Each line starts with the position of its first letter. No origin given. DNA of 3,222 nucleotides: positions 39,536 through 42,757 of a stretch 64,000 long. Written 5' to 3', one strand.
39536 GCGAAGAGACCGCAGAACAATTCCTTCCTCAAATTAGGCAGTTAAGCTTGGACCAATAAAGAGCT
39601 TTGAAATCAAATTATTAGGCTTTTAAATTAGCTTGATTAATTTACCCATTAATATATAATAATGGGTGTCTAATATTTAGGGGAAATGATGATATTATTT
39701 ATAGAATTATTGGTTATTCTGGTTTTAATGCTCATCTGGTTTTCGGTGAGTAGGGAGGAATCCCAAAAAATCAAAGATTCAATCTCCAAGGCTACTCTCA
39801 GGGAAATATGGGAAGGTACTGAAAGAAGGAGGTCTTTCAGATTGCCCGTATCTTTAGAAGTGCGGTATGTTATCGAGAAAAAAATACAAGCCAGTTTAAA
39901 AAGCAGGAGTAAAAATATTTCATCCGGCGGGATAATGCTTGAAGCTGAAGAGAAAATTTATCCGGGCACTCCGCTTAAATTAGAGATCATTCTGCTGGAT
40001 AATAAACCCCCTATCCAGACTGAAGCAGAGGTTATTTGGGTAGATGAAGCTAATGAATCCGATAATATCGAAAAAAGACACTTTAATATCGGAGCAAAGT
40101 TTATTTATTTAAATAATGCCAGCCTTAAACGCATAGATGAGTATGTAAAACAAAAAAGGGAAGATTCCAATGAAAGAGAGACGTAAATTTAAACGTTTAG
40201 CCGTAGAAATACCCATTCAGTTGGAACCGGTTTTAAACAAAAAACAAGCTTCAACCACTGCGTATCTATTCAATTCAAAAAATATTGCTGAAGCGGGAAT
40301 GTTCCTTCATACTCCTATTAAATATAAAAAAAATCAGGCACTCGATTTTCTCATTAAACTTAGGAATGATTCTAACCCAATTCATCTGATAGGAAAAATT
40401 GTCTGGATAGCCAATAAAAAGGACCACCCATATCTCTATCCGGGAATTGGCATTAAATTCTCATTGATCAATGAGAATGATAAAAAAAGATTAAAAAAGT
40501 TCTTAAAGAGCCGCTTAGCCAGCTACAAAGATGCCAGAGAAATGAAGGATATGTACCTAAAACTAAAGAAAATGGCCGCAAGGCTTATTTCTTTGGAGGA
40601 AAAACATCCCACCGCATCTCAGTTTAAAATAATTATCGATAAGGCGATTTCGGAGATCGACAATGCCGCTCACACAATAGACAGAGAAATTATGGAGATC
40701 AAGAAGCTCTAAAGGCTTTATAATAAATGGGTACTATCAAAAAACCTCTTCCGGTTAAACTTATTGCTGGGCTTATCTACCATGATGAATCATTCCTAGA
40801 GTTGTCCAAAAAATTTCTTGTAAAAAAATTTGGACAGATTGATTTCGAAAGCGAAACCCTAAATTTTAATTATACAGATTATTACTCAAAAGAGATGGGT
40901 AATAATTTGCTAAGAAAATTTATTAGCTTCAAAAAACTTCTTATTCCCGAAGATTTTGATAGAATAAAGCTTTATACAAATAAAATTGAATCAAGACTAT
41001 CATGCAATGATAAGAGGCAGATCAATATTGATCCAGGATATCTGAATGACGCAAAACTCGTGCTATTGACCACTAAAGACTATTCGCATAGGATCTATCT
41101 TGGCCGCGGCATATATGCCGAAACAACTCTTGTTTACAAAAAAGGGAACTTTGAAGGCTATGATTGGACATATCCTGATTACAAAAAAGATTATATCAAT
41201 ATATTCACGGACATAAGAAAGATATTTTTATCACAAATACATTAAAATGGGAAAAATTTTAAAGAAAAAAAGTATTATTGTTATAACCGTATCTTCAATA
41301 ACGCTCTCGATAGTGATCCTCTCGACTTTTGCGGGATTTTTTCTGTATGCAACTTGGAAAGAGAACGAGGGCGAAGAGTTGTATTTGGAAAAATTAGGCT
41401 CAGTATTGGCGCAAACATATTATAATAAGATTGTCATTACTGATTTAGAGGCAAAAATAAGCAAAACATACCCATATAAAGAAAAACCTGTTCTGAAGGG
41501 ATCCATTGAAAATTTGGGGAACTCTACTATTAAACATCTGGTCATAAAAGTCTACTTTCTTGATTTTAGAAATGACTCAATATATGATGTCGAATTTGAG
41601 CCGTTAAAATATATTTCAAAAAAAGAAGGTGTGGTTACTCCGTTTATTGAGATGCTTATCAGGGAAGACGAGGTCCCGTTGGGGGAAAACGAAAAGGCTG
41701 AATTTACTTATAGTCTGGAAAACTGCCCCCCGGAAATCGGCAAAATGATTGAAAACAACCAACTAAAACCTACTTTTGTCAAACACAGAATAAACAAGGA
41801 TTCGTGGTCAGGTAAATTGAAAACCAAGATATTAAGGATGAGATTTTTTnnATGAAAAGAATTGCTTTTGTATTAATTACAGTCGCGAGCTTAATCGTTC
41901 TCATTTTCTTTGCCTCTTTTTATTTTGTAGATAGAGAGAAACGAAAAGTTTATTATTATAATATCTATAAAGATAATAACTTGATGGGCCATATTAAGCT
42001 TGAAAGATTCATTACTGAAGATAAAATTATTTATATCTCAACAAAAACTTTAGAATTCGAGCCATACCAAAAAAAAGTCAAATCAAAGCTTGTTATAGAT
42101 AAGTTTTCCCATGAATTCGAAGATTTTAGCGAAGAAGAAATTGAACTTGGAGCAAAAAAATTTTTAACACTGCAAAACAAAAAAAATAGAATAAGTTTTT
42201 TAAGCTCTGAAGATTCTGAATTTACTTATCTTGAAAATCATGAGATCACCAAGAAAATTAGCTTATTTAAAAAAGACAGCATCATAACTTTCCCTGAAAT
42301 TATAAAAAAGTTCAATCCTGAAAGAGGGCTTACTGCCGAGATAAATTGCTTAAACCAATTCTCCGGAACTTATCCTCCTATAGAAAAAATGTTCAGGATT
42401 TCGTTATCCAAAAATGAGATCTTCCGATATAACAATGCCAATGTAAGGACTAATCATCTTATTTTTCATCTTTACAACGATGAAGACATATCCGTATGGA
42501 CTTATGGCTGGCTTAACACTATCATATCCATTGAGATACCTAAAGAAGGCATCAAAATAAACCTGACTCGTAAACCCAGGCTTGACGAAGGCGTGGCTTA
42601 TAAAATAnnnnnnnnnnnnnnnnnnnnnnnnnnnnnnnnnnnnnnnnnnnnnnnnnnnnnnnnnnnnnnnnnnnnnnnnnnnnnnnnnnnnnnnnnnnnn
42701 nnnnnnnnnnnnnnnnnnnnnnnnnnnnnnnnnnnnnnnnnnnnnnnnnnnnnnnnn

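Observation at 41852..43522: S9-type alpha/beta hydrolase-fold protein with the catalytic serine replaced by glycine (GWGYGGY)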

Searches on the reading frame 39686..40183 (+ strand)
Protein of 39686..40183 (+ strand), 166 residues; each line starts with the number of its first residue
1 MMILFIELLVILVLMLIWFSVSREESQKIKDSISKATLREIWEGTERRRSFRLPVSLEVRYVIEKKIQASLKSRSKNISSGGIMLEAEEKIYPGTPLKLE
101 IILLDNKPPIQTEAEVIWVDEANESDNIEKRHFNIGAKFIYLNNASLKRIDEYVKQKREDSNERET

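Call 3: search_protein_families(library=pfam, proteins=[window:39686-40183:+], max_evalue=0.01)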
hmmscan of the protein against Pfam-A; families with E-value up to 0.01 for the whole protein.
window:39686-40183:+ (166 aa): 1 family
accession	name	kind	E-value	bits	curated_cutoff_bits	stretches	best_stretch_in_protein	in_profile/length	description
PF07238.19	PilZ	-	5.6e-16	59.2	22.5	1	46-155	1-101/102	PilZ domain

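Call 4: search_protein_families(library=ncbifam, proteins=[window:39686-40183:+], max_evalue=0.01)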
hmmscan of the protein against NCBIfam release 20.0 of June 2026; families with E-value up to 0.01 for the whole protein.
window:39686-40183:+ (166 aa): 1 family
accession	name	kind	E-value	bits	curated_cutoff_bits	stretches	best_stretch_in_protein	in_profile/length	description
TIGR02266.1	gmx_TIGR02266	paralog_domain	5.7e-13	48.9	68.7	1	52-154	1-95/96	TIGR02266 family protein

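Call 61: search_protein_families(library=padloc, proteins=[window:39686-40183:+], max_evalue=0.001)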
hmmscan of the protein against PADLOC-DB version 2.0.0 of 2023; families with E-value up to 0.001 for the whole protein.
window:39686-40183:+ (166 aa): 0 families

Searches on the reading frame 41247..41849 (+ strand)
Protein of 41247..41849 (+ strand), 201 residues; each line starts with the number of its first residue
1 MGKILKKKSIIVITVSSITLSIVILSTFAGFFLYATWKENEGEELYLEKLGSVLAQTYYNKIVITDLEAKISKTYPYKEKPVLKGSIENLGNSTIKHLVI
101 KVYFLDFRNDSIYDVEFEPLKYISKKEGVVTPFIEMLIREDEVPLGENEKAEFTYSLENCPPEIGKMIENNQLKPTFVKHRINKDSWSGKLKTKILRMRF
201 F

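Call 3: search_protein_families(library=pfam, proteins=[window:41247-41849:+], max_evalue=0.01)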
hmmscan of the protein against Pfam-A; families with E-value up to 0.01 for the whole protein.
window:41247-41849:+ (201 aa): 1 family
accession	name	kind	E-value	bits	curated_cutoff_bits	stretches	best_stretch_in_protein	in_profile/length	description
PF09624.15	DUF2393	-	0.00017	22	26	1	56-161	38-132/146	Protein of unknown function (DUF2393)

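Call 4: search_protein_families(library=ncbifam, proteins=[window:41247-41849:+], max_evalue=0.01)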
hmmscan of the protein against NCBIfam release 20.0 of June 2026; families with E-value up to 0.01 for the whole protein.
window:41247-41849:+ (201 aa): 0 families

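Call 17: search_protein_families(library=pfam, proteins=[window:41247-41849:+], max_evalue=10)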
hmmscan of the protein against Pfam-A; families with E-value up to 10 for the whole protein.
window:41247-41849:+ (201 aa): 2 families
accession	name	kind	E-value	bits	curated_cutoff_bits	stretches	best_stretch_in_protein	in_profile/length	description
PF09624.15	DUF2393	-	0.00017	22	26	1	56-161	38-132/146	Protein of unknown function (DUF2393)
PF25630.1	Phycodna_minor_capsid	-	0.19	12.5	27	1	17-78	9-70/96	Phycodnaviridae minor capsid protein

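Call 61: search_protein_families(library=padloc, proteins=[window:41247-41849:+], max_evalue=0.001)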
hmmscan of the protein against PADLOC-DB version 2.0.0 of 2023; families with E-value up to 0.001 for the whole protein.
window:41247-41849:+ (201 aa): 0 families

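Call 69: search_solved_structures(query=window:41247-41849:+, max_evalue=1)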
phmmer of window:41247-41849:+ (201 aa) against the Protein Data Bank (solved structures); distinct sequences matched with E-value up to 1: 0.

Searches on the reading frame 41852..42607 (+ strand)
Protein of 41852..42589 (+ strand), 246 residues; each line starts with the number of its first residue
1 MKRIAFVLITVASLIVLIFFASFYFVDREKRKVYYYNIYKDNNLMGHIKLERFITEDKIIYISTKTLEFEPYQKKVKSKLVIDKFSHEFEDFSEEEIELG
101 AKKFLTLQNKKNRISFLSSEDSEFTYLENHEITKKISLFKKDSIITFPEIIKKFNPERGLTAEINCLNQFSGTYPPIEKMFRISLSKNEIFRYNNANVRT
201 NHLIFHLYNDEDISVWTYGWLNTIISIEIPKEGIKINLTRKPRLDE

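Call 17: search_protein_families(library=pfam, proteins=[window:41852-42589:+], max_evalue=10)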
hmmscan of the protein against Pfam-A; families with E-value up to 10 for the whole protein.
seq(246 aa): 1 family
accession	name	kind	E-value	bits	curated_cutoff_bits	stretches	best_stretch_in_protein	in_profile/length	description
PF07009.16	NusG_II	-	0.16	12.6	29.6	1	14-60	4-50/107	NusG domain II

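Call 42: predict_structure(alignment_id=A4)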
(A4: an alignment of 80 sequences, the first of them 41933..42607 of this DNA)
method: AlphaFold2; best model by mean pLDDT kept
length: 225 residues; sequences in the alignment: 80
mean_pLDDT: 94.3   pTM: 0.89
mean pLDDT of the five models: 94.3, 93.8, 93.7, 93.6, 93.3
residues with pLDDT >= 90: 190; 70-90: 33; 50-70: 2; < 50: 0
segments of 3 or more residues with pLDDT < 50: none
pLDDT, mean of each block of 10 residues (from residue 1): 88 97 97 98 89 97 98 96 98 96 96 97 93 95 96 95 89 96 92 93 97 88 83
secondary structure, 60 per line:
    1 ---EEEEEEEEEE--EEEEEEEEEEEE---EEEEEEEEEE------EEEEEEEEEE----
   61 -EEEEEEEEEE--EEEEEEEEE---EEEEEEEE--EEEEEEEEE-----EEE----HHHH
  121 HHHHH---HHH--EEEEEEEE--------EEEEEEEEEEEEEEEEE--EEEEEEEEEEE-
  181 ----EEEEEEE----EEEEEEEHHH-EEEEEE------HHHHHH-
elements in order: E4-13 E16-27 E31-40 E47-56 E62-71 E74-82 E86-93 E96-104 E110-112 H117-125 E134-141 E150-166 E169-179 E185-191 E196-202 E207-212 H219-224
